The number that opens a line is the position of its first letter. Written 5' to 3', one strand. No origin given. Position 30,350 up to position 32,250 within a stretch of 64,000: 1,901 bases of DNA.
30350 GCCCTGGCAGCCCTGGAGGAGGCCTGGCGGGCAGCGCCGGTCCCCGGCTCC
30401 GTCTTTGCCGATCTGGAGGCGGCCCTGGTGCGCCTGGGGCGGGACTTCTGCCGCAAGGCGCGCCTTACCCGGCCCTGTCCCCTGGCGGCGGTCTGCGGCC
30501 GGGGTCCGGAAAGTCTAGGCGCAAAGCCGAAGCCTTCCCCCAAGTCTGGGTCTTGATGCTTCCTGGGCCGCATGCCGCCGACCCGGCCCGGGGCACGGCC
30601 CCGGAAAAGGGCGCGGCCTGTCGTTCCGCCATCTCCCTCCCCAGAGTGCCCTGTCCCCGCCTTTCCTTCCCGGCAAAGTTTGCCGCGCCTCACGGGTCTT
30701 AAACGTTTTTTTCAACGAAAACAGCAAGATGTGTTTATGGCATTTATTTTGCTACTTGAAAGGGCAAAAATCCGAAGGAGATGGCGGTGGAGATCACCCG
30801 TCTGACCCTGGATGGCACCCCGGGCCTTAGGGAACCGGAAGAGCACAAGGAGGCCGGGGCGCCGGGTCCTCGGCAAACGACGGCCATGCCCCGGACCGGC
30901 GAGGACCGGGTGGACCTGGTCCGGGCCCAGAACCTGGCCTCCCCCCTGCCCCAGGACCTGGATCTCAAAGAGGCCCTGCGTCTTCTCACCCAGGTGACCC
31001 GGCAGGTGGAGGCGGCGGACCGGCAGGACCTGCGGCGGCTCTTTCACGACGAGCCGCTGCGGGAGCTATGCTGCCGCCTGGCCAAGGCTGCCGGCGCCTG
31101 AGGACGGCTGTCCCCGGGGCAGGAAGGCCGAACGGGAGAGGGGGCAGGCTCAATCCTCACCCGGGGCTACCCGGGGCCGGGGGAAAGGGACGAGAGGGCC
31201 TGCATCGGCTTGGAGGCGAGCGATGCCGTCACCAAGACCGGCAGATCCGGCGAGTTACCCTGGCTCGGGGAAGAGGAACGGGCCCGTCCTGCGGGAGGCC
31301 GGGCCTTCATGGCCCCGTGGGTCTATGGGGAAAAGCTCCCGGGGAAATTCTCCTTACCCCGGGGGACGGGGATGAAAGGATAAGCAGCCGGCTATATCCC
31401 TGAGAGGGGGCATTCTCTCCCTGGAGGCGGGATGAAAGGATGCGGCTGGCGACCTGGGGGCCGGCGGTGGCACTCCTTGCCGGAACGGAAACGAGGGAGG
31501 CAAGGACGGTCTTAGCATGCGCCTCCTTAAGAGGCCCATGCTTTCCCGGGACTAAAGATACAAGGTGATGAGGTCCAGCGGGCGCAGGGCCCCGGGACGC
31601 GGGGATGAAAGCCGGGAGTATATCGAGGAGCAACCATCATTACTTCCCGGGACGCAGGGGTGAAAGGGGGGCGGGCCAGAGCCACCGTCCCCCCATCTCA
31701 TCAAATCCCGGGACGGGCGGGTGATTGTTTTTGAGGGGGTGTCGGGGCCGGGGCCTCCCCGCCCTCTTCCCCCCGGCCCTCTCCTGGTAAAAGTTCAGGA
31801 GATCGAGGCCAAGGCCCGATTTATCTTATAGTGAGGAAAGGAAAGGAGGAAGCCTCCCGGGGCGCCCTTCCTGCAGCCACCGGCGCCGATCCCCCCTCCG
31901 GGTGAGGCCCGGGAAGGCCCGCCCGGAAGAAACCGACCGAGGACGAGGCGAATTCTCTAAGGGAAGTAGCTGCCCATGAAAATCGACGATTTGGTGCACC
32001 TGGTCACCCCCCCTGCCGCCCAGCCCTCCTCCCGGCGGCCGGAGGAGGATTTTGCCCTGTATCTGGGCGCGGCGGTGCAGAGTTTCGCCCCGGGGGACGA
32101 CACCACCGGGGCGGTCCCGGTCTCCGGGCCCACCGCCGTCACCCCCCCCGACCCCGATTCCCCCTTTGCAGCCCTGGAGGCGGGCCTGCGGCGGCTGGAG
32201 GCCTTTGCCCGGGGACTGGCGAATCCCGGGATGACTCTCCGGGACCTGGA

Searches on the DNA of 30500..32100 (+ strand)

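Call 5: search_rna_families(source=window, start=30500, end=32100, threshold=evalue, max_evalue=10, show_alignments=3)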
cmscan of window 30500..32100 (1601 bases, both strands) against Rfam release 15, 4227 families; matches with E-value up to 10: 12.
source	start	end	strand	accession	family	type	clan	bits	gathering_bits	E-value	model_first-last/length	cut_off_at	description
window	30875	30943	-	RF03854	mir-1949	Gene; miRNA;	-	28.2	100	0.0014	1-70/70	no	mir-1949 microRNA precursor family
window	31659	31773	-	RF02924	skipping-rope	Gene; sRNA;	-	24.5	36.7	0.0064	1-80/80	no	skipping-rope RNA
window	31262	31323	+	RF02598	EBv-sisRNA-2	Gene;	-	20.7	41.8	4.5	1-76/76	no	Epstein-Barr virus stable intronic sequence RNA 2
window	31657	31773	+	RF03629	mir-641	Gene; miRNA;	-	20.2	100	0.98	1-98/98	no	mir-641 microRNA precursor family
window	31009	31081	+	RF04201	MIR7510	Gene; miRNA;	-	19.7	93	1.1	1-79/79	no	MIR7510 microRNA precursor family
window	31697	31791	+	RF00719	mir-326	Gene; miRNA;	-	19.6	66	1.2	1-95/95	no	mir-326 microRNA precursor family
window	31666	31695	+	RF03397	mir-1234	Gene; miRNA;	-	19.5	70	4.2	1-57/57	no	mir-1234 microRNA precursor family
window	30568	30610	+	RF03006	M23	Gene; sRNA;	-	18.8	41.2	1.6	1-53/53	no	M23 RNA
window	31276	31402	-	RF02342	ar7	Gene; sRNA;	-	18.7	60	0.52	1-145/145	no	Alphaproteobacterial sRNA ar7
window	31328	31426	-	RF03542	Flavi_ISFV_repeat_Ra_Rb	Cis-reg;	CL00131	17.8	50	5.6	1-100/100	no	Insect-Specific Flavivirus 3' UTR repeats Ra and Rb elements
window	31457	31513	+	RF01684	mascRNA-menRNA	Gene;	-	16.1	42.5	5.5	1-56/56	no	MALAT1-associated small cytoplasmic RNA/MEN beta RNA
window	31145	31210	+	RF03168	c-di-GMP-I-UAU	Cis-reg; riboswitch;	CL00126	15.5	65.9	4.5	1-81/81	no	c-di-GMP-I-UAU riboswitch aptamer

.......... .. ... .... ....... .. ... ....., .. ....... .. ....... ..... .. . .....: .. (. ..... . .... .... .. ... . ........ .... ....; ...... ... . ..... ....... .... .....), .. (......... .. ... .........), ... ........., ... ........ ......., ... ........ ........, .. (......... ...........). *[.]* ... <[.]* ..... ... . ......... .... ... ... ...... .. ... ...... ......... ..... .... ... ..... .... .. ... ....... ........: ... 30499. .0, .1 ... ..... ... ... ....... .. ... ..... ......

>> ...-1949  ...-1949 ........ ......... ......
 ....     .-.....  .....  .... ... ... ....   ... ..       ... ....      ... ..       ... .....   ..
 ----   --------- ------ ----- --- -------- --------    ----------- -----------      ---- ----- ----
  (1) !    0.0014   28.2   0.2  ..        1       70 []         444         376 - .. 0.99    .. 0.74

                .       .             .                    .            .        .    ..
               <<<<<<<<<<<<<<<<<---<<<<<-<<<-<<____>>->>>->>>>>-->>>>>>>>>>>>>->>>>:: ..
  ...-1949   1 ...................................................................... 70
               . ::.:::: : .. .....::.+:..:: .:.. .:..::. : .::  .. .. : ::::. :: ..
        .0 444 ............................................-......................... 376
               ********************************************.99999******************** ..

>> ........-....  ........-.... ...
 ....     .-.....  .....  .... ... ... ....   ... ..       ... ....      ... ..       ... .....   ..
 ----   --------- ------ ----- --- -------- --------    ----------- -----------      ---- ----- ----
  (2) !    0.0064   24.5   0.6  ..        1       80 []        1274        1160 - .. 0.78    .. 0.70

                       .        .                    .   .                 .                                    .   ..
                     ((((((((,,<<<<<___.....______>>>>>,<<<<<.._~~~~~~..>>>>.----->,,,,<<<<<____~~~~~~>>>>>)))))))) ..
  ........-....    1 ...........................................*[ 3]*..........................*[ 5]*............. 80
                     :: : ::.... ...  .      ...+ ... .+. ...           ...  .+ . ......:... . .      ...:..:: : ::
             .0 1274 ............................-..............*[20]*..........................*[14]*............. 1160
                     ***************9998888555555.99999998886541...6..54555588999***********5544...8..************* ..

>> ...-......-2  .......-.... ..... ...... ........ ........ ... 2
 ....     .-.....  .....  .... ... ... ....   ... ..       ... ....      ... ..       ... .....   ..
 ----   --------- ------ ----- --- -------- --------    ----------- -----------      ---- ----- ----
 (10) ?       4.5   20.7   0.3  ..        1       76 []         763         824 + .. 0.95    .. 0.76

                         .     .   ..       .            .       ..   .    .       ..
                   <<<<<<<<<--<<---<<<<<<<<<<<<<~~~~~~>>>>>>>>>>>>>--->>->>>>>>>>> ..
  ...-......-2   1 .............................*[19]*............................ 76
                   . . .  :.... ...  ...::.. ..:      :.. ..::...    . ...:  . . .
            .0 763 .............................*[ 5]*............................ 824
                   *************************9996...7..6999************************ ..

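Call 50: search_dna_similar(query=window:31330-31740:+, collection=phages, mode=distant, max_evalue=10, max_rows=10)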
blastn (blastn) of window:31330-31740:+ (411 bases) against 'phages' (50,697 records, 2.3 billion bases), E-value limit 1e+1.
Records with a match: 8; places in all: 8; records where one place covers at least 80% of the query: 0.
Best place of each record, by identity: >=99% 3; 95-99% 2; 90-95% 2; 80-90% 1.
By first word of the organism name: Gordonia 3; Methanothermobacter 2; Arthrobacter 1; Bacteriophage 1; Microbacterium 1.
By host as written in the record: - 3; Gordonia terrae 3612 3; Arthrobacter sp. ATCC 21022 1; Microbacterium foliorum NRRL B-24224 1.
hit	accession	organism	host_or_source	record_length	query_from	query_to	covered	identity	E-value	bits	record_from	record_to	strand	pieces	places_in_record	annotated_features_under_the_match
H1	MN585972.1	Arthrobacter phage Edmundo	Arthrobacter sp. ATCC 21022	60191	20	47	7%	89.3%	5e+0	38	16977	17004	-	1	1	21: hypothetical protein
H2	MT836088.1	Bacteriophage sp.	human fecal samples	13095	141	165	6%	92.0%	5e+0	37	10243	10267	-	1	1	record has no annotation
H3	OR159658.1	Microbacterium phage Milani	Microbacterium foliorum NRRL B-24224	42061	129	153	6%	92.0%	5e+0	37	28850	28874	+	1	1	44: hypothetical protein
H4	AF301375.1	Methanothermobacter phage psiM100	-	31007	24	46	6%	95.7%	5e+0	38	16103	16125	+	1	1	ORF12: putative structural protein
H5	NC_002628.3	Methanothermobacter phage psiM100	-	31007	24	46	6%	95.7%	5e+0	38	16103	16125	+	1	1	ORF12: head maturation protease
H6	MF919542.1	Gordonia phage Patio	Gordonia terrae 3612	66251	233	253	5%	100.0%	1e+0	39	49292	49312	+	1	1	hypothetical protein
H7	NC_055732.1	Gordonia phage Patio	Gordonia terrae 3612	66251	233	253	5%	100.0%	1e+0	39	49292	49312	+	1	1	hypothetical protein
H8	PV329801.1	Gordonia phage RedRaider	Gordonia terrae 3612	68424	233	253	5%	100.0%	1e+0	39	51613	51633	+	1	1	69: hypothetical protein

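Call 51: search_dna_similar(query=window:31330-31740:+, collection=plasmids, mode=distant, max_evalue=10, max_rows=10)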
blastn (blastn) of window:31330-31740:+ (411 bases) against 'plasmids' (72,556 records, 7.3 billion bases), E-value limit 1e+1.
Records with a match: 15; places in all: 15; records where one place covers at least 80% of the query: 0.
Best place of each record, by identity: 95-99% 3; 90-95% 5; 80-90% 7.
By first word of the organism name: Streptomyces 6; Rhizobium 2; Thioclava 2; Nonomuraea 1; Cereibacter 1; [Kitasatospora] 1; Tsukamurella 1; Rhodococcus 1.
By predicted mobility (MOB-suite, as given by PLSDB): non-mobilizable 10; mobilizable 3; conjugative 2.
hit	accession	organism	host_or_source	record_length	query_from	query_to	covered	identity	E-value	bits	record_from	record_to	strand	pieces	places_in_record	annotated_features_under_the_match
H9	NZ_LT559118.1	Nonomuraea gerenzanensis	-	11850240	92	140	12%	82.0%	1e-1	45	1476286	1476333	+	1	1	none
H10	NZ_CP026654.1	Streptomyces dengpaensis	strain,soil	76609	231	270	10%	82.5%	5e+0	39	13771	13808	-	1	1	hypothetical protein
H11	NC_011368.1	Rhizobium leguminosarum bv. trifolii WSM2304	-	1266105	111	143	8%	87.9%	5e+0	40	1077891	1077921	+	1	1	record has no annotation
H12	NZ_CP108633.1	Streptomyces sp. NBC_01136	-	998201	337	368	8%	87.9%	5e+0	39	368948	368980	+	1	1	none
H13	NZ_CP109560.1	Streptomyces sp. NBC_01384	-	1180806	337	368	8%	87.9%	5e+0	39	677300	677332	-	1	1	record has no annotation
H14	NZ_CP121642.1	Rhizobium sp. CC1099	Onobrychis viciifolia,cell culture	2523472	97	128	8%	87.9%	5e+0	39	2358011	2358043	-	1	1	none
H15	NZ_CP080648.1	Streptomyces akebiae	Whole organism,soil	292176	245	275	8%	90.3%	1e+0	42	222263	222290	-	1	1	type I polyketide synthase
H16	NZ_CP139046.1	Streptomyces sp. KN37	whole organism,Kanas soil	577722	246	276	8%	90.3%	5e+0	40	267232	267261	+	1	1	polysaccharide deacetylase family protein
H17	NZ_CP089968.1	Cereibacter azotoformans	Owen's River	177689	109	138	7%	93.3%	3e-2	46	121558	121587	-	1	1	hybrid-cluster NAD(P)-dependent oxidoreductase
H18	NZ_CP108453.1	[Kitasatospora] papulosa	-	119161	325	354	7%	93.3%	3e-2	46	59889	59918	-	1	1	none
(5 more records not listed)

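Call 93: search_rna_families(sources=[L007, L010, L005, L006, L004], threshold=evalue, max_evalue=1)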
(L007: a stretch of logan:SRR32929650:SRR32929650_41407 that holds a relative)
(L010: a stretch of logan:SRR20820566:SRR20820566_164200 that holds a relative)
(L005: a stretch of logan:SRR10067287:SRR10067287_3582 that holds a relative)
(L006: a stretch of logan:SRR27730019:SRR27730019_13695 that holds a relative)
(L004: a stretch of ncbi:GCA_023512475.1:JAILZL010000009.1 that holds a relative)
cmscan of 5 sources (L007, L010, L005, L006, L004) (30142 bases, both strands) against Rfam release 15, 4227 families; matches with E-value up to 1: 3.
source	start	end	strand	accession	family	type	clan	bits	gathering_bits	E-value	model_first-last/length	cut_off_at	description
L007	566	611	+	RF03383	mir-1976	Gene; miRNA;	-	30.7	71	0.014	1-52/52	no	mir-1976 microRNA precursor family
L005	63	129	+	RF03417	mir-343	Gene; miRNA;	-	23.5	70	0.59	1-70/70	no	mir-343 microRNA precursor family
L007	4233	4281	+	RF00613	SNORD94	Gene; snRNA; snoRNA; CD-box;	-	22.9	60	0.2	1-137/137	no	Small nucleolar RNA SNORD94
